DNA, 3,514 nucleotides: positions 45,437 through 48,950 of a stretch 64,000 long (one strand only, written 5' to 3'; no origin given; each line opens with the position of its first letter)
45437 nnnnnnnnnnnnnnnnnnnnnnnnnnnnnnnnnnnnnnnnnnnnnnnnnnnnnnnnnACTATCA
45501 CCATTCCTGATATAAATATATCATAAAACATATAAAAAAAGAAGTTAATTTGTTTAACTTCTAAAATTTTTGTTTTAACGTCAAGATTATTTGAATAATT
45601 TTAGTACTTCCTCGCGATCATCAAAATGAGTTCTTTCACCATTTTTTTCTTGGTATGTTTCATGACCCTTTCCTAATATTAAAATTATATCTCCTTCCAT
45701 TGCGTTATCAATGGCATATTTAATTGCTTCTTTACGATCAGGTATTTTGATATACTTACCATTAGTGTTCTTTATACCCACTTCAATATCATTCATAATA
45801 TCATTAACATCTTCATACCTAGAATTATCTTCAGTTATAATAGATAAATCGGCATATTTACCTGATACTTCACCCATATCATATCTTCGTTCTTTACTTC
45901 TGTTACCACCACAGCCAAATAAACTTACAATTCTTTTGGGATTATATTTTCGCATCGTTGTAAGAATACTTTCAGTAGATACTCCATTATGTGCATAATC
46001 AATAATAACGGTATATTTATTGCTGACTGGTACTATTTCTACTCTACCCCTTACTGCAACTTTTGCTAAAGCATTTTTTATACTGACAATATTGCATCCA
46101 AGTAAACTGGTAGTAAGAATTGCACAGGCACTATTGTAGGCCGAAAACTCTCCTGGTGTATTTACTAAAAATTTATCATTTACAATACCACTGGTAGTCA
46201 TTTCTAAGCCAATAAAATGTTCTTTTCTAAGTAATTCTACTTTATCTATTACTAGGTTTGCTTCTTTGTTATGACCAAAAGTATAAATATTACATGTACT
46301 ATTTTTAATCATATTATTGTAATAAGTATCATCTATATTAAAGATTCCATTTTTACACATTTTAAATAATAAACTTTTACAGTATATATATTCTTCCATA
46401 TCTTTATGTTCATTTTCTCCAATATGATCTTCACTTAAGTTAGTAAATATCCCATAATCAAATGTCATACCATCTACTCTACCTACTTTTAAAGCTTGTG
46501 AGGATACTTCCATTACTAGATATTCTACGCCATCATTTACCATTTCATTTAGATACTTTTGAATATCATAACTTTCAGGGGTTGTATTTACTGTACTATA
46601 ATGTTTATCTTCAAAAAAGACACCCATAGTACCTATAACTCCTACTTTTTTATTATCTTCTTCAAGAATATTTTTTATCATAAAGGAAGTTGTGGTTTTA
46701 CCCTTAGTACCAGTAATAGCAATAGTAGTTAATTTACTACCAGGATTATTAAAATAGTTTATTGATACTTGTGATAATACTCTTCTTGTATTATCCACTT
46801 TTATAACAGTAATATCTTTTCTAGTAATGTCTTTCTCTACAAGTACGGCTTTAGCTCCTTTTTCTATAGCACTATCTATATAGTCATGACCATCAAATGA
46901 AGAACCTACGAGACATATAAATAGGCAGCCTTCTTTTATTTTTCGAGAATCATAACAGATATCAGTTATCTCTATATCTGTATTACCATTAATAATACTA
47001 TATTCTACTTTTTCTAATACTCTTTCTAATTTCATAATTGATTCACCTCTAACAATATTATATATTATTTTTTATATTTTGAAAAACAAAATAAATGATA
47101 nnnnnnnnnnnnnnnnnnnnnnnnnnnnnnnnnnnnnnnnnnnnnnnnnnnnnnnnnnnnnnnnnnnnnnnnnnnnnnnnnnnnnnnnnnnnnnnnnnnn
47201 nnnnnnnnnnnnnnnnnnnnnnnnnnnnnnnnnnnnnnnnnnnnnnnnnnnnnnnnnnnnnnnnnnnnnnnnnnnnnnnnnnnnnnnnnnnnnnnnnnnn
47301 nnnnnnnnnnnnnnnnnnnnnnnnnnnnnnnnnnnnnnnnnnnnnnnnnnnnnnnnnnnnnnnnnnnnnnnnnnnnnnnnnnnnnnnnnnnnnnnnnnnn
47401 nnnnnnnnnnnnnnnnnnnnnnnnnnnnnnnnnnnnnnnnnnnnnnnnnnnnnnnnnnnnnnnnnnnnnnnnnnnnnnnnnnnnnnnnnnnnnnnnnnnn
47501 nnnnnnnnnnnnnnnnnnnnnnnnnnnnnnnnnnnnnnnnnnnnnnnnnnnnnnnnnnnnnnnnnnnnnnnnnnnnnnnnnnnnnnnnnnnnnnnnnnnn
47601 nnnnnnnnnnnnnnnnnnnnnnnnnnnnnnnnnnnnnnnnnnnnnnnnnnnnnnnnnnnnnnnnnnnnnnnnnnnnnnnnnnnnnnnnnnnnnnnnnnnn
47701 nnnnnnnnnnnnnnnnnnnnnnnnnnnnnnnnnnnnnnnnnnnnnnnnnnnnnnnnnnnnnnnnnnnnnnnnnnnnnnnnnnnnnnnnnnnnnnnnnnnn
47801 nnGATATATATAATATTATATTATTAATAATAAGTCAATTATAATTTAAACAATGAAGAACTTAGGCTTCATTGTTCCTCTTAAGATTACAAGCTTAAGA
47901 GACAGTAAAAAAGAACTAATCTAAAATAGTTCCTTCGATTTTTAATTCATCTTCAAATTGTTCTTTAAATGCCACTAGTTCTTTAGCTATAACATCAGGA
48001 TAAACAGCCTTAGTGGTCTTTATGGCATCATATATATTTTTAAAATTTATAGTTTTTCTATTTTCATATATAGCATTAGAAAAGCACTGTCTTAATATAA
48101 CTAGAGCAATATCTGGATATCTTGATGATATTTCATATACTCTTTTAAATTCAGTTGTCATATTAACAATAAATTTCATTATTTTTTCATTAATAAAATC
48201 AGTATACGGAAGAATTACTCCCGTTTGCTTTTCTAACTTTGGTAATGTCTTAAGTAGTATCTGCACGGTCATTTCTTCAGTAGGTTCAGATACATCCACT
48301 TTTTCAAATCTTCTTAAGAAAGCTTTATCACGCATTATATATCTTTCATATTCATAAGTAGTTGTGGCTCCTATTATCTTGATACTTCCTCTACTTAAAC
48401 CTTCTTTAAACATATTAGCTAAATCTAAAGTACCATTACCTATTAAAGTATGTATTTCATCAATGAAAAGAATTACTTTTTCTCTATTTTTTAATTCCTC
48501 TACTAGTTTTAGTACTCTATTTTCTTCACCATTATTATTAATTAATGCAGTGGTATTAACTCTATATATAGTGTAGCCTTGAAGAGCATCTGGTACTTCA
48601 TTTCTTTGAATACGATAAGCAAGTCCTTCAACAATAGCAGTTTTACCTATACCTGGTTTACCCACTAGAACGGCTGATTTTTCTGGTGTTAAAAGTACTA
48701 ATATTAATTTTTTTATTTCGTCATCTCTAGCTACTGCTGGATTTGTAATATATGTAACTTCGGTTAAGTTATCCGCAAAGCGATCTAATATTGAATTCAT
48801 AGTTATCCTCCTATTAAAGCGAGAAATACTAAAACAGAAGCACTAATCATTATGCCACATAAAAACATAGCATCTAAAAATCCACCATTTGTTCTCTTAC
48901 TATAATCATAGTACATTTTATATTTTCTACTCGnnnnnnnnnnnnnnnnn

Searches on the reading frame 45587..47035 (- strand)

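Call 51: search_protein_families(library=pfam, proteins=[window:45587-47035:-], max_evalue=0.001)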
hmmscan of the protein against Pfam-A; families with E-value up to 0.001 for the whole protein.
window:45587-47035:- (482 aa): 3 families
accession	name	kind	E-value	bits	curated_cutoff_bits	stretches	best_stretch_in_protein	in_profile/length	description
PF08245.18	Mur_ligase_M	-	1.3e-44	153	24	1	107-307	1-198/200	Mur ligase middle domain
PF02875.26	Mur_ligase_C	-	1.3e-29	104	28.4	1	330-457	1-127/127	Mur ligase, glutamate ligase domain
PF01225.30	Mur_ligase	-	7.6e-11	42.7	21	1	22-89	1-89/95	Mur ligase family, catalytic domain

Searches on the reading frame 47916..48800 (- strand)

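Call 11: search_protein_families(library=ncbifam, proteins=[window:47916-48800:-])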
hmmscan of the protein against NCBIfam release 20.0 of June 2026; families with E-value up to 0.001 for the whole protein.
window:47916-48800:- (294 aa): 12 families
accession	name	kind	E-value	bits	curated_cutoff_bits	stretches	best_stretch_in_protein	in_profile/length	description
TIGR02639.1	ClpA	equivalog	8.5e-48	163.1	993.15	1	3-264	166-433/734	ATP-dependent Clp protease ATP-binding subunit ClpA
TIGR03346.1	chaperone_ClpB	equivalog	3.7e-47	161.2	1232.1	1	4-192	155-355/853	ATP-dependent chaperone ClpB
TIGR03345.1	VI_ClpV1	equivalog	3.7e-46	157.8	884.95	1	3-197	168-374/852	type VI secretion system ATPase TssH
NF008263.0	PRK11034.1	equivalog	3e-39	134.5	1350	1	5-196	169-372/758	ATP-dependent Clp protease ATP-binding subunit ClpA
NF008118.0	PRK10865.1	equivalog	9.7e-39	132.9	1417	1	10-183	166-351/857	ATP-dependent chaperone ClpB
NF033607.0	disagg_AAA_ClpG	exception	1.8e-36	125.4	1900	1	5-199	244-452/932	AAA family protein disaggregase ClpG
NF033606.1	heat_AAA_ClpK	exception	1.4e-35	122.4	1900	1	5-183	265-457/949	heat shock survival AAA family ATPase ClpK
NF003069.1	PRK03992.1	subfamily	2.3e-05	23.8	500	0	37-182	162-311/379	proteasome-activating nucleotidase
TIGR01242.2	TIGR01242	subfamily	3.5e-05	23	500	0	37-122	145-222/362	proteasome-activating nucleotidase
TIGR02928.1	TIGR02928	subfamily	3.9e-05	22.7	181.3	0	14-106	9-103/366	orc1/cdc6 family replication initiation protein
NF038214.1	IS21_help_AAA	equivalog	7.9e-05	22.4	200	1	35-152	85-198/232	IS21-like element helper ATPase IstB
NF047747.1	PrtsmActNtasePan2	equivalog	8.6e-05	21.9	700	0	35-182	180-331/397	proteasome-activating nucleotidase Pan2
